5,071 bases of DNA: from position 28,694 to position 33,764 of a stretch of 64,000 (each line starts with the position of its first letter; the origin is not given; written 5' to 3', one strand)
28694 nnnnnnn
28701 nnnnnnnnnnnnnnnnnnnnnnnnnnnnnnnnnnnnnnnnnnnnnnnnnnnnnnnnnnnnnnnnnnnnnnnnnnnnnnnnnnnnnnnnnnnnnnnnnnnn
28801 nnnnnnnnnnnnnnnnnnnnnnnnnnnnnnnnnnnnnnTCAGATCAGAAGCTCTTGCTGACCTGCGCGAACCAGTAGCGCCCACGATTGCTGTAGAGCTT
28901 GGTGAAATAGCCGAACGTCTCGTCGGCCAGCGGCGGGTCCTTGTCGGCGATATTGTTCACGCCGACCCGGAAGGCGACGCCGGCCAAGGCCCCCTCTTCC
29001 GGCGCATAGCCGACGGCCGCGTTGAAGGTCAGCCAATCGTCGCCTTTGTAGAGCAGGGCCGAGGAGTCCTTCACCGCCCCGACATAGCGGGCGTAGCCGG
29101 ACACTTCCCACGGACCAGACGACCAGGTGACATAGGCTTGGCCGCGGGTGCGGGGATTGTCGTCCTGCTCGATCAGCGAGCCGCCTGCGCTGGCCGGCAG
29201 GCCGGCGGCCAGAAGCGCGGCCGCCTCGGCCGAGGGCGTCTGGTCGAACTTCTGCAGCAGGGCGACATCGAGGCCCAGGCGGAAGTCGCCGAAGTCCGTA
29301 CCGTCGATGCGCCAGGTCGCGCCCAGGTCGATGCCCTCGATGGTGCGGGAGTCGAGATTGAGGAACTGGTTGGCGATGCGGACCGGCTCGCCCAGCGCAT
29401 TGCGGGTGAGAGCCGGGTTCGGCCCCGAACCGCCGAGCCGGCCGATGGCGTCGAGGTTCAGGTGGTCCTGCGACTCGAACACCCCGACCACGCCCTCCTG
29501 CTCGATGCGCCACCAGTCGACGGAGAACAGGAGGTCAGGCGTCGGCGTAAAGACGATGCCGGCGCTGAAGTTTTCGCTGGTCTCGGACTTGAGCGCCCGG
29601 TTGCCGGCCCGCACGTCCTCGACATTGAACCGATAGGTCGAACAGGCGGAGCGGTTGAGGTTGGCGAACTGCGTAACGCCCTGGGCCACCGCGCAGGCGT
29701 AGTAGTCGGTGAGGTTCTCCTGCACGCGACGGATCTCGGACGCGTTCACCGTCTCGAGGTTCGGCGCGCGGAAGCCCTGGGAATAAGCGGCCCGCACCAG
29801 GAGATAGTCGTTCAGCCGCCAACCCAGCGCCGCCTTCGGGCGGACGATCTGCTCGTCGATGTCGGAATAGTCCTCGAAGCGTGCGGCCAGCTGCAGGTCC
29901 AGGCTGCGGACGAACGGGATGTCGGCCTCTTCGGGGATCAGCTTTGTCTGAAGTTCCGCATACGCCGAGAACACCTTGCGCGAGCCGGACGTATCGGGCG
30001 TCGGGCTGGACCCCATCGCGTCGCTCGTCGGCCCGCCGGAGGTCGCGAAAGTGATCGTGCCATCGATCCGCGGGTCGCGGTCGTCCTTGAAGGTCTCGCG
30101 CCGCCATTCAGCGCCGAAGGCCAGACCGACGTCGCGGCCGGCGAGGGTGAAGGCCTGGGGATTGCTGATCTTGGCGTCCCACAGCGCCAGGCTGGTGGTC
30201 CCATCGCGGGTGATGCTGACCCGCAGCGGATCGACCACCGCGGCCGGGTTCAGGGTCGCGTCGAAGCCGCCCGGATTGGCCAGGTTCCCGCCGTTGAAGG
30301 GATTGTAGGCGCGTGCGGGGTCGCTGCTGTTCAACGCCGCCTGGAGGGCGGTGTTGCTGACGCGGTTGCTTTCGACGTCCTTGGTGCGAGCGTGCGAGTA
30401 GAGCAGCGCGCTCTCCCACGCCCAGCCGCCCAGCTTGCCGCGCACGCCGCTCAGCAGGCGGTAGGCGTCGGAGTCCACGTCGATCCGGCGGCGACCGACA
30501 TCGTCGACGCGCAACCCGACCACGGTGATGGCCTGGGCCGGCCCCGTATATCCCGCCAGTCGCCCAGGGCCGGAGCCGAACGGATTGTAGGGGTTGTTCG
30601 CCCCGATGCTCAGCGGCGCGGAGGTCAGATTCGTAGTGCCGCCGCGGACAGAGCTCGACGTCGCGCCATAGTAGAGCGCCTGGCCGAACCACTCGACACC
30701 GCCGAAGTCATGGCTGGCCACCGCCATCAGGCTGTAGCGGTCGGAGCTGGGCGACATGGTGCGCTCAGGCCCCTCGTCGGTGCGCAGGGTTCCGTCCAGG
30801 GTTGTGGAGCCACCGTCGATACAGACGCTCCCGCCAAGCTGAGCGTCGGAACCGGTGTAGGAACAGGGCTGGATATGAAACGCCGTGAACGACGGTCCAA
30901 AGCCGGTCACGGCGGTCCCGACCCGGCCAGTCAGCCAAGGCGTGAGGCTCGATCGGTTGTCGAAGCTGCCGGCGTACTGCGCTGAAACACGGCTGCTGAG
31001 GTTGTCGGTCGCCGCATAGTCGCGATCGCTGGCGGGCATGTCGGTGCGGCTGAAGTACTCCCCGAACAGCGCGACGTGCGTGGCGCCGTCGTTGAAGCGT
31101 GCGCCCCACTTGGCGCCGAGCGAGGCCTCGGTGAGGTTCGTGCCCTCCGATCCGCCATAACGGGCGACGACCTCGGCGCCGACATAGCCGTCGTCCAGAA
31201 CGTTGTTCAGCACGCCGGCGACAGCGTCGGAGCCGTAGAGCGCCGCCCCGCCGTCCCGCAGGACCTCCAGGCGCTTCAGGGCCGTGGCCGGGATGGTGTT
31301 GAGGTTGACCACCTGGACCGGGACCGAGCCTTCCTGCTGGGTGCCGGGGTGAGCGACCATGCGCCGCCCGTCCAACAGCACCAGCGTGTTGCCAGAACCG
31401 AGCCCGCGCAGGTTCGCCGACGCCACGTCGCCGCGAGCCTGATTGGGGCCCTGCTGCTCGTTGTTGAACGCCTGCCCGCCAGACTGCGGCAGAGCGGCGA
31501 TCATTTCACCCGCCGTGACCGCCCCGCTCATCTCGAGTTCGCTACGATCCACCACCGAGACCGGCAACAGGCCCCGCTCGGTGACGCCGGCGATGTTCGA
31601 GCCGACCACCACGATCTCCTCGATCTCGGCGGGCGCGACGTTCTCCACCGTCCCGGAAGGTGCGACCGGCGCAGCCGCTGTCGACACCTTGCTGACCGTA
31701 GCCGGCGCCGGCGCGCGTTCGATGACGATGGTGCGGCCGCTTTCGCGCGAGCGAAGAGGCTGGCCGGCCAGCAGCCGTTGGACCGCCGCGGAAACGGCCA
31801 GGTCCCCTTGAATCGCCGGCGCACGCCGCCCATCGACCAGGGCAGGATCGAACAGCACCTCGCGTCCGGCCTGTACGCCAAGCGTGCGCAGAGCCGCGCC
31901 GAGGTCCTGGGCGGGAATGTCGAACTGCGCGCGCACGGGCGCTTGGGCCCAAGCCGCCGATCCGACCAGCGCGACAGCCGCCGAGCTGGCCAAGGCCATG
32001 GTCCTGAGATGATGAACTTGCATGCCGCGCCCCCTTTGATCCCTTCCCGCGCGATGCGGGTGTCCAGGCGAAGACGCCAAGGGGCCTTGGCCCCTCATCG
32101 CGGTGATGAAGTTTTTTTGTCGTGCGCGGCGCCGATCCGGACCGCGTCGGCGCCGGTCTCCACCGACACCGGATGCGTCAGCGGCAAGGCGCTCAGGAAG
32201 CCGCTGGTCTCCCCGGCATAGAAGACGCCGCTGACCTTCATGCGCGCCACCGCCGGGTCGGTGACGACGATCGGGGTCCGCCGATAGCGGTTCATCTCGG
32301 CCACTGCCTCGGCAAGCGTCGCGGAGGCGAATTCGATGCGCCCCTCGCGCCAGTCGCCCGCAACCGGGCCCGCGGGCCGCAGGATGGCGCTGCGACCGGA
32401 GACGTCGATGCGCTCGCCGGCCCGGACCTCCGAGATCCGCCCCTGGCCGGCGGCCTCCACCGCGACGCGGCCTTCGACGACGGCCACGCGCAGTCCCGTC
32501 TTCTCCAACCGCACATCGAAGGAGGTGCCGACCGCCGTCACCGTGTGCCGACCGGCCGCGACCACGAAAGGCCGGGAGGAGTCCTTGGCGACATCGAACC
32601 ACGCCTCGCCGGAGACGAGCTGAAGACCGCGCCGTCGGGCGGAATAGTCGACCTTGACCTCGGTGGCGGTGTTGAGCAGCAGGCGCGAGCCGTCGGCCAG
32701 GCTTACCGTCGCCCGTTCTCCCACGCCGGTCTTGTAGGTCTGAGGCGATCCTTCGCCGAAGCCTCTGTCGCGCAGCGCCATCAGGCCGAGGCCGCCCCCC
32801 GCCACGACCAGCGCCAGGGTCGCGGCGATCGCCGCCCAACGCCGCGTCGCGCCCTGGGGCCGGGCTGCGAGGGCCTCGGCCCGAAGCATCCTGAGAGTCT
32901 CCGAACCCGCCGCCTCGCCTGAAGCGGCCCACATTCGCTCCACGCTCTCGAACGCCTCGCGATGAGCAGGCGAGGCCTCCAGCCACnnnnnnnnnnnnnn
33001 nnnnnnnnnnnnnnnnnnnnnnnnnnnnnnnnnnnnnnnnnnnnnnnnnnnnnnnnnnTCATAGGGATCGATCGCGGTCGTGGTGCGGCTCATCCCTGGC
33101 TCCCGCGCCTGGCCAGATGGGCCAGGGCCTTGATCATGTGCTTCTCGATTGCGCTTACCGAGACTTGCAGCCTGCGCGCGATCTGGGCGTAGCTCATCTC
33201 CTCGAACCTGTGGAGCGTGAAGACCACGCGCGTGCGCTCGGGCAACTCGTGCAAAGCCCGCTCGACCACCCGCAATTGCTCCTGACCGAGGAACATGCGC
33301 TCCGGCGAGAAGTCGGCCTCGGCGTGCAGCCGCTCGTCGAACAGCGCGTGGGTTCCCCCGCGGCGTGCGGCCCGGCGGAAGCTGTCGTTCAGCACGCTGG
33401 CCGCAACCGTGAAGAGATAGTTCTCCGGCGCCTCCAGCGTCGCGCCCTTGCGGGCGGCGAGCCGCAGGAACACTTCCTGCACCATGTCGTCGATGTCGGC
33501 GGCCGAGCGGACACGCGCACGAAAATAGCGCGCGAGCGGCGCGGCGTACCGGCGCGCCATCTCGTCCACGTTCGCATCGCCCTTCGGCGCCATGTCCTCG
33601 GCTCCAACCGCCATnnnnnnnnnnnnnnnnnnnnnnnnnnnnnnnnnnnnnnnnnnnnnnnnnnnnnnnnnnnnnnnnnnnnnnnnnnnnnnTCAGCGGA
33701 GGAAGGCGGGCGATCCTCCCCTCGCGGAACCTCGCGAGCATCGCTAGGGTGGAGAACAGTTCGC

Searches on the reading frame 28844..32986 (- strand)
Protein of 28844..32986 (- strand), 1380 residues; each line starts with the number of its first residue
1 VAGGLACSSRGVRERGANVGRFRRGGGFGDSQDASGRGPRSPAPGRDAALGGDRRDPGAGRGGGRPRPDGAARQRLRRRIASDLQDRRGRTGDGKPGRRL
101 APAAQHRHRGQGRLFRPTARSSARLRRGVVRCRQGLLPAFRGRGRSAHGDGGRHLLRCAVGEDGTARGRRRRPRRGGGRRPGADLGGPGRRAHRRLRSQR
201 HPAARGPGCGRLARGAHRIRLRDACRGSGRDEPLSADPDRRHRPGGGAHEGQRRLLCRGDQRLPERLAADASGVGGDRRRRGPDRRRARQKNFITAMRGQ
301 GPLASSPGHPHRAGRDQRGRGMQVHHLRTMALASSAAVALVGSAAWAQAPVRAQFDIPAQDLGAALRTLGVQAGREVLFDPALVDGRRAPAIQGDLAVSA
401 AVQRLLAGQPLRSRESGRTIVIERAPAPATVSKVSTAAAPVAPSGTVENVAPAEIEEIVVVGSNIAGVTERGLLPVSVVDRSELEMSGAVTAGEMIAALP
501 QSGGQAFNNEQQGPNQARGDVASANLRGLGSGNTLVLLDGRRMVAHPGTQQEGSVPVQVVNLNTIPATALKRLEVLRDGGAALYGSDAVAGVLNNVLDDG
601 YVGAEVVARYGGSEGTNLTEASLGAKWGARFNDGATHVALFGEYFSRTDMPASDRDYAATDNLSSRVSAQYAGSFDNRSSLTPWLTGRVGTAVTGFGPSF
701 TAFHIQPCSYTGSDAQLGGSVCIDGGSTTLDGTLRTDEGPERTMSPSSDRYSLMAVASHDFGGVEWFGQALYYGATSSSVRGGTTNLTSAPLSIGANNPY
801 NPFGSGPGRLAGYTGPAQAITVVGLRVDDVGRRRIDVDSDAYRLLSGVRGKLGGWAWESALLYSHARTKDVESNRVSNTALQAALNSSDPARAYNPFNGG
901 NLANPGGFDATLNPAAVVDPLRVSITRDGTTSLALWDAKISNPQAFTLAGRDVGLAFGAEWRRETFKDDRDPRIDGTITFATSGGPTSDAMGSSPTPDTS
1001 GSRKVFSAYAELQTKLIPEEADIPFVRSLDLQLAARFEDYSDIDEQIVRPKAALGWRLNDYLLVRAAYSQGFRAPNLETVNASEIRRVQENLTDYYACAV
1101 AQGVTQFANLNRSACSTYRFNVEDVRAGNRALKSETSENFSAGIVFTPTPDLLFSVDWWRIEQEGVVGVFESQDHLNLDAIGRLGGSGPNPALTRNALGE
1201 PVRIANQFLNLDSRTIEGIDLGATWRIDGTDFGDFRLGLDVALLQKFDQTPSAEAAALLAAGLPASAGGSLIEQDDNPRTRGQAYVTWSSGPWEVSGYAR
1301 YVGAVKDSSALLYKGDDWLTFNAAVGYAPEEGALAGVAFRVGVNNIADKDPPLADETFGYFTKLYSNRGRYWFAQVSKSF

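Call 11: search_protein_families(library=pfam, proteins=[window:28844-32986:-], max_evalue=0.00001)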
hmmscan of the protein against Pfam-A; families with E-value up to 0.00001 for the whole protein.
window:28844-32986:- (1380 aa): 3 families
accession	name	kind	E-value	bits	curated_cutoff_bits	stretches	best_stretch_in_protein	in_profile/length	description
PF00593.30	TonB_dep_Rec_b-barrel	-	3.5e-31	110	27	1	868-1346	55-436/436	TonB dependent receptor-like, beta-barrel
PF07715.20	Plug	-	7.6e-16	59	23.9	1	475-592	8-107/107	TonB-dependent Receptor Plug Domain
PF07660.19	STN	-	1.2e-09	38.2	28.4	1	377-424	3-51/52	Secretin and TonB N terminus short domain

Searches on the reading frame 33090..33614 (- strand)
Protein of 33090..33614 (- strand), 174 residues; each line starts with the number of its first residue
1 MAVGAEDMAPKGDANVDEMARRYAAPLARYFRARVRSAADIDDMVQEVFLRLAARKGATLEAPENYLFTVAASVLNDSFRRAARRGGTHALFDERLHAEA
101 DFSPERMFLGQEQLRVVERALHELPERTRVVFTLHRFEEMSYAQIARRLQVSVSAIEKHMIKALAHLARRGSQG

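Call 11: search_protein_families(library=pfam, proteins=[window:33090-33614:-], max_evalue=0.00001)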
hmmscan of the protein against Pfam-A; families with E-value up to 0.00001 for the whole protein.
window:33090-33614:- (174 aa): 3 families
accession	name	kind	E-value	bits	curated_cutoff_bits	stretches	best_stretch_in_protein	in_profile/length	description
PF08281.18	Sigma70_r4_2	-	9.9e-17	60.8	25.7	1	116-167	3-54/54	Sigma-70, region 4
PF04545.22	Sigma70_r4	-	1.8e-10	40.6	24.1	1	120-167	1-48/50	Sigma-70, region 4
PF04542.20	Sigma70_r2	-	2.7e-08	33.9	24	1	20-85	2-71/71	Sigma-70 region 2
